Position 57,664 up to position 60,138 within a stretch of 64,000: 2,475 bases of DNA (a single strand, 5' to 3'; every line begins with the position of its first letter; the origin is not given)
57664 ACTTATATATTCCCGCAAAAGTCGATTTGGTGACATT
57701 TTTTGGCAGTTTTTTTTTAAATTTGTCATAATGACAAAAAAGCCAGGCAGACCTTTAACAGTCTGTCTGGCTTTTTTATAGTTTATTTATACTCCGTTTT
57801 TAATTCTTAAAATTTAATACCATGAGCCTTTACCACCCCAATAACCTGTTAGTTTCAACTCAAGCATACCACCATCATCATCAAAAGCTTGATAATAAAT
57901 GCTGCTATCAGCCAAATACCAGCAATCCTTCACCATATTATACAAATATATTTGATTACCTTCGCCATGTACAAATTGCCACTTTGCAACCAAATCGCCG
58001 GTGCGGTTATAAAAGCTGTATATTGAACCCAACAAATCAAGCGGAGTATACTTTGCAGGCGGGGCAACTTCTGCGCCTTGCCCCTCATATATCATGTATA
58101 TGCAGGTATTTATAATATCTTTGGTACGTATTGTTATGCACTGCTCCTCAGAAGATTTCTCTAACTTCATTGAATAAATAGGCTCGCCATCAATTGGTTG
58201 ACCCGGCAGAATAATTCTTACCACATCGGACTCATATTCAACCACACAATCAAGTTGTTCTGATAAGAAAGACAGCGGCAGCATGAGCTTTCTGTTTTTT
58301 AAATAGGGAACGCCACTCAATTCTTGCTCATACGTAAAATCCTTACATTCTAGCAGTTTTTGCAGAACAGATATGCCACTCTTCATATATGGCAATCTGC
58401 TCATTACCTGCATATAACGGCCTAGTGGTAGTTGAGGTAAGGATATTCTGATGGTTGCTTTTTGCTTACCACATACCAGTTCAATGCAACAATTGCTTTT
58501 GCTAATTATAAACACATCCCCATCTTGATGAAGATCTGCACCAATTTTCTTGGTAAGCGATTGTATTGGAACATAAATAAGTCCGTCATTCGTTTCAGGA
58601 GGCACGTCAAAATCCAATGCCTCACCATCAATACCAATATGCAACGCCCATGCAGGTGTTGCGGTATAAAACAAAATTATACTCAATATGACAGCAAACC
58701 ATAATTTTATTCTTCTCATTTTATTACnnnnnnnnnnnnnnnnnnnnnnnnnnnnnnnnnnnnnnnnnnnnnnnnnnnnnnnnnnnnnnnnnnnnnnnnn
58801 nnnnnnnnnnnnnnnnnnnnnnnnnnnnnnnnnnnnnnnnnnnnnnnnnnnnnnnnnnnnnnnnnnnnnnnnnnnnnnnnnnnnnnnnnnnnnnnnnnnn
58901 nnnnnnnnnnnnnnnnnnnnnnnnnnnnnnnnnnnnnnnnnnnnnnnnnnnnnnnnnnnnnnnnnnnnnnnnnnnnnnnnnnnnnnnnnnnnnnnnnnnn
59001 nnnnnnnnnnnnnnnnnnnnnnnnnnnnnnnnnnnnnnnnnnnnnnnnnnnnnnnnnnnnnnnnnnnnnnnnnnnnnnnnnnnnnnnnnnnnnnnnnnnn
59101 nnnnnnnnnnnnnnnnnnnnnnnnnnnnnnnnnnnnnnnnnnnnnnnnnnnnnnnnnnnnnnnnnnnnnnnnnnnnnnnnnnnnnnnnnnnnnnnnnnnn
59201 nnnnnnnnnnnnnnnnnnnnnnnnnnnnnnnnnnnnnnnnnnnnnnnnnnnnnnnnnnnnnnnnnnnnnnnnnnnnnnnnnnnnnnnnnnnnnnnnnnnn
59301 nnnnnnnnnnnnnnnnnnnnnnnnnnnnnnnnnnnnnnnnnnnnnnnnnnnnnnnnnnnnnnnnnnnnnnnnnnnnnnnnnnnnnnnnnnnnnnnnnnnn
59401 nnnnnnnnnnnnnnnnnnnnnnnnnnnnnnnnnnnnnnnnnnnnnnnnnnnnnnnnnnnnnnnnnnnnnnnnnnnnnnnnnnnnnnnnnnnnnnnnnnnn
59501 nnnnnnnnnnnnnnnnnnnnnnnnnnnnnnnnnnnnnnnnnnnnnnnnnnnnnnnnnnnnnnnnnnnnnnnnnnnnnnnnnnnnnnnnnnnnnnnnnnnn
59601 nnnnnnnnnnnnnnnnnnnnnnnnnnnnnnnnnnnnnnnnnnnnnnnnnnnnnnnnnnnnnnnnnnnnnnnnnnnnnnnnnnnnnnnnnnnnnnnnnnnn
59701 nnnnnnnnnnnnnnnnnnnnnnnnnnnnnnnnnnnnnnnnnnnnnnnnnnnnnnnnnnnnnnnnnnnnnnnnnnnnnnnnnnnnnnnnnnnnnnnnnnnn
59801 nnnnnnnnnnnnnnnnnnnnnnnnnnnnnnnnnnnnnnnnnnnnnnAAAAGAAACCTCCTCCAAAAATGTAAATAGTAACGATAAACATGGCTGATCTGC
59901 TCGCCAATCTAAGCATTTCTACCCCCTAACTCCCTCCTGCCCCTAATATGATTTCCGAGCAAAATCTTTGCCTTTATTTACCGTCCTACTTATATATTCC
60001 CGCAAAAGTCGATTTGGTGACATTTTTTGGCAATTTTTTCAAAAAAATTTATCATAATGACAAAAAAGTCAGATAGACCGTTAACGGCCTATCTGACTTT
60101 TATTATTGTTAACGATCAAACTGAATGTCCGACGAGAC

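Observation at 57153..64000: Low-GC island next to tRNA-Leu(CAA) with three tandem paralogous two-gene cassettes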

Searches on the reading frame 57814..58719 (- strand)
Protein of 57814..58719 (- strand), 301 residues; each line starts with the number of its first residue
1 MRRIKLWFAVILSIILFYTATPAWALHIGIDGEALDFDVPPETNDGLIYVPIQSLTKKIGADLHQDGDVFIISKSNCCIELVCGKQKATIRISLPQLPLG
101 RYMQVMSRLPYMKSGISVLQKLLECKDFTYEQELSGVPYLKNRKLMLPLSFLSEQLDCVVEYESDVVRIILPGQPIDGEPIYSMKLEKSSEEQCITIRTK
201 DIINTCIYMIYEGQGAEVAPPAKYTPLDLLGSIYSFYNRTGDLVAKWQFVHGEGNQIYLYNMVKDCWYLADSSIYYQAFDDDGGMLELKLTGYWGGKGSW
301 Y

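Call 5: search_protein_families(library=pfam, proteins=[window:57814-58719:-], max_evalue=0.1)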
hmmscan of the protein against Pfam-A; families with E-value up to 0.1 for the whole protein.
window:57814-58719:- (301 aa): 1 family
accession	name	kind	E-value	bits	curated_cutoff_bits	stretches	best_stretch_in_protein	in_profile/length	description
PF07833.16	Cu_amine_oxidN1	-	2e-11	44.2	24.2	2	30-90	2-64/108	Copper amine oxidase N-terminal domain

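Call 50: search_protein_families(library=ncbifam, proteins=[window:57814-58719:-], max_evalue=0.1)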
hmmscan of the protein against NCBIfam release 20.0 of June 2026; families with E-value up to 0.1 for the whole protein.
window:57814-58719:- (301 aa): 0 families

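Call 102: search_protein_families(library=padloc, proteins=[window:57814-58719:-], max_evalue=0.01)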
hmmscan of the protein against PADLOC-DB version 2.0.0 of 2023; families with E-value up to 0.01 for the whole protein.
window:57814-58719:- (301 aa): 0 families

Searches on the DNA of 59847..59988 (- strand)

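Call 105: build_rna_model(alignment_id=A9)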
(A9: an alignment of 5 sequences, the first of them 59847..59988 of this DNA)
Model R1 built from alignment A9 (5 sequences, 147 columns); structure: RNAalifold consensus.
model positions 142; base pairs 39; branch points 3; effective number of sequences 1.63; information 0.589 bits per position. Calibrated on 0.2 Mb of random sequence (short: E-values are rough).
structure used (alignment columns):
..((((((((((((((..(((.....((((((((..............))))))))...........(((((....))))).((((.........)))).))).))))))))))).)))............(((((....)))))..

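Call 106: search_with_rna_model(model_id=R1, sources=[window, L001, L002, L004, L008, L009, L012, L013, L014, L015], max_evalue=1, make_alignment=true, show_alignments=0)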
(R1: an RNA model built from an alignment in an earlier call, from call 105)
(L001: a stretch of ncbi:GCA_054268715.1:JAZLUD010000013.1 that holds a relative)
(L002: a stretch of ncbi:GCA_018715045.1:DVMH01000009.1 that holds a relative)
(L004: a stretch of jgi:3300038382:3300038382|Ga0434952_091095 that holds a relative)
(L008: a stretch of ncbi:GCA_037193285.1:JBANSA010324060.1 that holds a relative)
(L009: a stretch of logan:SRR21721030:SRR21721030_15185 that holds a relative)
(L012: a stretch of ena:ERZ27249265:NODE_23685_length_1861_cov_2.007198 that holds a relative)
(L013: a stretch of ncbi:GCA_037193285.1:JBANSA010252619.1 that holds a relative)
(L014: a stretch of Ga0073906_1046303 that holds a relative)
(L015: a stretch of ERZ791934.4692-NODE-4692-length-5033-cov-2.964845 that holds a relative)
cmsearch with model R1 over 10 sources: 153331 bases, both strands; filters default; matches with E-value up to 1: 5.
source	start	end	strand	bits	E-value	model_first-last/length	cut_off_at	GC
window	62415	62556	-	159.5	9.8e-34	1-142/142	no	0.42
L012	34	176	+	156.9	3.9e-33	1-142/142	no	0.41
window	59847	59989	-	155.2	9e-33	1-142/142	no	0.41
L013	2910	3052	+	154.6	1.2e-32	1-142/142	no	0.41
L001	9348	9489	+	100.4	2e-20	1-142/142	no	0.32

Alignment A10: 5 matches aligned to the model, 146 columns, each read 5' to 3' on its own strand. Consensus structure (alignment columns), stored with it:
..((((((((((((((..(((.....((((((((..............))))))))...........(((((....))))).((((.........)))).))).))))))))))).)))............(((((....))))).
